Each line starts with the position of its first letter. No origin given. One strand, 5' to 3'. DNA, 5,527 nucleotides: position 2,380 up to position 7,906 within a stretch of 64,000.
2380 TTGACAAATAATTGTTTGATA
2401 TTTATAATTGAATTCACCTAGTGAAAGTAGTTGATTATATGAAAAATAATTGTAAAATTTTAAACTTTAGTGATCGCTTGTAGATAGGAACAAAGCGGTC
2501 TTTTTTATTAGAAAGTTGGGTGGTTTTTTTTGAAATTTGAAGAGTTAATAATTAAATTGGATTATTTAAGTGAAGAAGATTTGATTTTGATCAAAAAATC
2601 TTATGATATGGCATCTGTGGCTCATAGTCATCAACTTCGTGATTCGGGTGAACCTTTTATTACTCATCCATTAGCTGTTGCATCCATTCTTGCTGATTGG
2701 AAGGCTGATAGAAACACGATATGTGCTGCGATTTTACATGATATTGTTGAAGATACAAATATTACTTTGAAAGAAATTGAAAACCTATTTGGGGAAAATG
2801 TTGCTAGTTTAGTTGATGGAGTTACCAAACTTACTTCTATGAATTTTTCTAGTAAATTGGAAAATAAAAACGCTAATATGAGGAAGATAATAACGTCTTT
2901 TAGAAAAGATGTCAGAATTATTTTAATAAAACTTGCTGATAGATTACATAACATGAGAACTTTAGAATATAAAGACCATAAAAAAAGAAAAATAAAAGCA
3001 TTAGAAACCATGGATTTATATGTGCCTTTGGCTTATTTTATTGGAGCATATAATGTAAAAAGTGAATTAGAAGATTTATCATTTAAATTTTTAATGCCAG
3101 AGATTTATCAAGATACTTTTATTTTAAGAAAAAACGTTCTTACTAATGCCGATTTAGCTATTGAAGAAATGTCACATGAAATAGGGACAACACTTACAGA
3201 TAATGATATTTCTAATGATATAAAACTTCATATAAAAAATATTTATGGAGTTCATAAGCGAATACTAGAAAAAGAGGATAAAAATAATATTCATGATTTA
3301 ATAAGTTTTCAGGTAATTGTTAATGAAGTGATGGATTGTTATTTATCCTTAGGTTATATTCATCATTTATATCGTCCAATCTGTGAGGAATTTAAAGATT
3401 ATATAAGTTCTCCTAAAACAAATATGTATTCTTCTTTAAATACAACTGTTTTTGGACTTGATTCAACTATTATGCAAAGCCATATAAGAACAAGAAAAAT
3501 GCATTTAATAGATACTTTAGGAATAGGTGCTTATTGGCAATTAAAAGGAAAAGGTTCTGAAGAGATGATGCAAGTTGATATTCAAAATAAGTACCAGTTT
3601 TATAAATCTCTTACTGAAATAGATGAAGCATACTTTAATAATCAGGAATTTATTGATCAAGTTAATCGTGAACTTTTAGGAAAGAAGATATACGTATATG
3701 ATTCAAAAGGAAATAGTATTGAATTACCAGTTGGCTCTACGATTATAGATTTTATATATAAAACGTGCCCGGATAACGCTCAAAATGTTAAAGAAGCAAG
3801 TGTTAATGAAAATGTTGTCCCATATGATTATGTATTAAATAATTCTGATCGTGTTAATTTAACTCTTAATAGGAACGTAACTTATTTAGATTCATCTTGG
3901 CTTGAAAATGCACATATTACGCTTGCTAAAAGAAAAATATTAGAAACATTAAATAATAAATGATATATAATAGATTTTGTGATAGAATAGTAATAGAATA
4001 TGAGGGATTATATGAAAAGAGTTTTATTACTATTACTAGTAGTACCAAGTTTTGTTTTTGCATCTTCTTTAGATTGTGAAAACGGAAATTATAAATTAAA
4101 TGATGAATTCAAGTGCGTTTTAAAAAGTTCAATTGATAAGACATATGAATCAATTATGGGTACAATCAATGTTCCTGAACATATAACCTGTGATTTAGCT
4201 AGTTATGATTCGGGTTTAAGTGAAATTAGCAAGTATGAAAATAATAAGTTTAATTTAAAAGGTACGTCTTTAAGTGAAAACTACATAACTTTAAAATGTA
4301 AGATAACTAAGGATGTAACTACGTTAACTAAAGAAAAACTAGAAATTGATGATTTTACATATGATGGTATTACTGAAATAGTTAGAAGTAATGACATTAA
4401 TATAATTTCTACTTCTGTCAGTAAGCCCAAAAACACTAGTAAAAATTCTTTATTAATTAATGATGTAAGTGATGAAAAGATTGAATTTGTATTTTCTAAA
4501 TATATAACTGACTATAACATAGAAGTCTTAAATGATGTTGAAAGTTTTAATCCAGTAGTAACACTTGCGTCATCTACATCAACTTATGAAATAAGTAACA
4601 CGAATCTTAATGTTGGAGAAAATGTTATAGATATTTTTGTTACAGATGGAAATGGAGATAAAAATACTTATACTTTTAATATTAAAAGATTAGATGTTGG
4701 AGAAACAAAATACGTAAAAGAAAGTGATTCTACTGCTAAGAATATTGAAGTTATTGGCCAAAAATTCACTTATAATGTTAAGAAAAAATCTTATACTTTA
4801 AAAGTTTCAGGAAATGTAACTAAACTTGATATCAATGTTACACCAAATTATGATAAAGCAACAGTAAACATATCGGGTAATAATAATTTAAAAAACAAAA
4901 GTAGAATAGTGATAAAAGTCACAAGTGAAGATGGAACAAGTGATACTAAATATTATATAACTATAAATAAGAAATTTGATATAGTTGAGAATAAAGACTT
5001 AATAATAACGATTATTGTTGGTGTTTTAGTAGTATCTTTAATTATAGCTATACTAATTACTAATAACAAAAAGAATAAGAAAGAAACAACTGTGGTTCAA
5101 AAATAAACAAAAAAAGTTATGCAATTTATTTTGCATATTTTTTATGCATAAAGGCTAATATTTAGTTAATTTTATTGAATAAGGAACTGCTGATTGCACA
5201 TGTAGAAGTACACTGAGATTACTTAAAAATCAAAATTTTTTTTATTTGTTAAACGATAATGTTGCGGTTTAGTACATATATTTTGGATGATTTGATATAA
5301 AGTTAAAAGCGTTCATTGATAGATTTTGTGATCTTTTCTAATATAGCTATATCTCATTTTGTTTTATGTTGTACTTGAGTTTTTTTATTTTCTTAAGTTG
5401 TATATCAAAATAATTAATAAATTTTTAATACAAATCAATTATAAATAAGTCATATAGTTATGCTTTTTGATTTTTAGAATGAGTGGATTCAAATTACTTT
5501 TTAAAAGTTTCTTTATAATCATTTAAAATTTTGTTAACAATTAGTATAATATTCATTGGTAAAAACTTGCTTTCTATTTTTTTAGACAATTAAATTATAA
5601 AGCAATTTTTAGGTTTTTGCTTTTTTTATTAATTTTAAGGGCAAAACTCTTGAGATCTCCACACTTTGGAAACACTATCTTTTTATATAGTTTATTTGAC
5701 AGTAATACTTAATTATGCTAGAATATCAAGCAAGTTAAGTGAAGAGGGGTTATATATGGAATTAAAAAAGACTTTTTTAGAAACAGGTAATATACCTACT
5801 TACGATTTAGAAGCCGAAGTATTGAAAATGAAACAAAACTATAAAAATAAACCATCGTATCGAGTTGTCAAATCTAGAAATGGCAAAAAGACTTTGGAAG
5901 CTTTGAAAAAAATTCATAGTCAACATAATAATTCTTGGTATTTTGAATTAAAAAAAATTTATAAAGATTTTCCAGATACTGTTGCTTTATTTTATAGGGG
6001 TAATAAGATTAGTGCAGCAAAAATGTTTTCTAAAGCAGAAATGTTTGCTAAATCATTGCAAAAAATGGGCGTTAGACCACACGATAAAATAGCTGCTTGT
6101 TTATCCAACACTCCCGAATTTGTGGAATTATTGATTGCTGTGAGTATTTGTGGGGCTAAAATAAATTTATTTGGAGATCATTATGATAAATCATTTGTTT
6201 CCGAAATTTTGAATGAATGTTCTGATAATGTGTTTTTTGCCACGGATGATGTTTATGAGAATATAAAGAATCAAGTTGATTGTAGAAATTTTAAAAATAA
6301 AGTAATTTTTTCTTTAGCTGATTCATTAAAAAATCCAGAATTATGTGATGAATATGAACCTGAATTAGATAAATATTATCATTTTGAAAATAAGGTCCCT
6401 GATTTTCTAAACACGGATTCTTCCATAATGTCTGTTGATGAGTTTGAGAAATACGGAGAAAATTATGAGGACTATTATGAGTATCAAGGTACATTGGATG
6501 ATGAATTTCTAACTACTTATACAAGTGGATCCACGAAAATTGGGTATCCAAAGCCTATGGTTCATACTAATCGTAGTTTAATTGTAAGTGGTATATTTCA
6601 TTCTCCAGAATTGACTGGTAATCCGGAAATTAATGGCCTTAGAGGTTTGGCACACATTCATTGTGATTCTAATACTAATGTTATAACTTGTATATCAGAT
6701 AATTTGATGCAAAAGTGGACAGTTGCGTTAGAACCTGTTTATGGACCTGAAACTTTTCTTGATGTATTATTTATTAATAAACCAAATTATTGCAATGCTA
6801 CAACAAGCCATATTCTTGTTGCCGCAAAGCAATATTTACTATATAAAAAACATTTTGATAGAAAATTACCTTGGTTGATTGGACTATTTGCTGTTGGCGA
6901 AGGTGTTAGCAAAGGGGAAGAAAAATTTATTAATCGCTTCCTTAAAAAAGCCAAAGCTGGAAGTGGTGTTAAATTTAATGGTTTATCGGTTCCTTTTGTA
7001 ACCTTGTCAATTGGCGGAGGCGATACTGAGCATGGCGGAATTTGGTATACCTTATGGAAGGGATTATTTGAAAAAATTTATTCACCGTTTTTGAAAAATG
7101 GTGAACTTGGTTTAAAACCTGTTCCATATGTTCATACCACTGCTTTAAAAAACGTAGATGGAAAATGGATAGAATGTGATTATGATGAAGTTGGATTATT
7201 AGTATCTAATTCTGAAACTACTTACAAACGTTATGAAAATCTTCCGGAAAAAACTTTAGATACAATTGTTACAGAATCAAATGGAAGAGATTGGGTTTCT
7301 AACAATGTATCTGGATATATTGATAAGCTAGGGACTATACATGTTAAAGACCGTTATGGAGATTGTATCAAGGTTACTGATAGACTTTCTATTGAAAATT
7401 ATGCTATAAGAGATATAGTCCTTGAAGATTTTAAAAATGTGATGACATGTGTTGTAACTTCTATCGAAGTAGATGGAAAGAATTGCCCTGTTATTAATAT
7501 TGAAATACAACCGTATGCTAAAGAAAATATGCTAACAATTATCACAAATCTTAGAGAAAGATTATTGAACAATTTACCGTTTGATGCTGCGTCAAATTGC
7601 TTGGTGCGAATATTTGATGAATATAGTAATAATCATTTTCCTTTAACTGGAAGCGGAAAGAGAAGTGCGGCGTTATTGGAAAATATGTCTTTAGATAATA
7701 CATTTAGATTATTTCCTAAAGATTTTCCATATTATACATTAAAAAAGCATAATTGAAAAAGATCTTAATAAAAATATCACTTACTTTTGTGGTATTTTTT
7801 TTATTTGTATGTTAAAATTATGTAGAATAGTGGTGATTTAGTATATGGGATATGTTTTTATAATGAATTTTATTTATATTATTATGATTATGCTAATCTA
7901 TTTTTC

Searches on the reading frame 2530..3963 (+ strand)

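Call 38: search_protein_families(library=pfam, proteins=[window:2530-3963:+], max_evalue=0.00001)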
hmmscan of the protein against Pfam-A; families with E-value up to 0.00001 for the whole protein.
window:2530-3963:+ (477 aa): 4 families
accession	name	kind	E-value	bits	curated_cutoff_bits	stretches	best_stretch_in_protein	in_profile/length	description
PF13328.12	HD_4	-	1.2e-38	132.7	27.2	1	26-168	3-150/156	HD domain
PF04607.23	RelA_SpoT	-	2.6e-20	73.2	27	1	235-341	3-111/113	Region found in RelA / SpoT proteins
PF01966.28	HD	-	1.3e-09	38.7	22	1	44-142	2-116/116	HD domain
PF02824.27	TGS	-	2.6e-07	31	22.2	1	387-444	1-58/60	TGS domain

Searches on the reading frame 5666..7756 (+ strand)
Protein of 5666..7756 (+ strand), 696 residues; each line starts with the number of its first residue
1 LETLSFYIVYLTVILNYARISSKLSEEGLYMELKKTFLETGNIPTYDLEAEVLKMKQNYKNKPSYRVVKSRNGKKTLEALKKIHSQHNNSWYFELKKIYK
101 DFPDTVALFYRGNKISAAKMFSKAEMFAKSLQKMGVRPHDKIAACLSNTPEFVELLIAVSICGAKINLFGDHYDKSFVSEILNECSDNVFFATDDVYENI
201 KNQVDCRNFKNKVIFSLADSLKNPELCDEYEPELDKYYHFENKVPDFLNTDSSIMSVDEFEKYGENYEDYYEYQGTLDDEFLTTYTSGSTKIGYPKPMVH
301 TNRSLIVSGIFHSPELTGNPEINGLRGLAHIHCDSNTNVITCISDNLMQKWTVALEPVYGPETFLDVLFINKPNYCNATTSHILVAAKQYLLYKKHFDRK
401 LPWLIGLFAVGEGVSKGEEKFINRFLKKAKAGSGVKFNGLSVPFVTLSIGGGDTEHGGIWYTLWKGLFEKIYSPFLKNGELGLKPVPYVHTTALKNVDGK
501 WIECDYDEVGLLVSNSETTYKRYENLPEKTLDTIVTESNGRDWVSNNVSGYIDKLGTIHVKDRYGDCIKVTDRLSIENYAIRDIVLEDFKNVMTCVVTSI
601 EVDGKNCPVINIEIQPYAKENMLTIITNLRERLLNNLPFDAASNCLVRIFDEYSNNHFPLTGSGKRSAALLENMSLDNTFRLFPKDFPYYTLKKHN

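Call 38: search_protein_families(library=pfam, proteins=[window:5666-7756:+], max_evalue=0.00001)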
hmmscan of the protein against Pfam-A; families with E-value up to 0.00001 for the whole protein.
window:5666-7756:+ (696 aa): 1 family
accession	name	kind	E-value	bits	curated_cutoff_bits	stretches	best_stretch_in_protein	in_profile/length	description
PF00501.34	AMP-binding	-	2.7e-18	66.4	29.9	1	100-308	6-190/384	AMP-binding enzyme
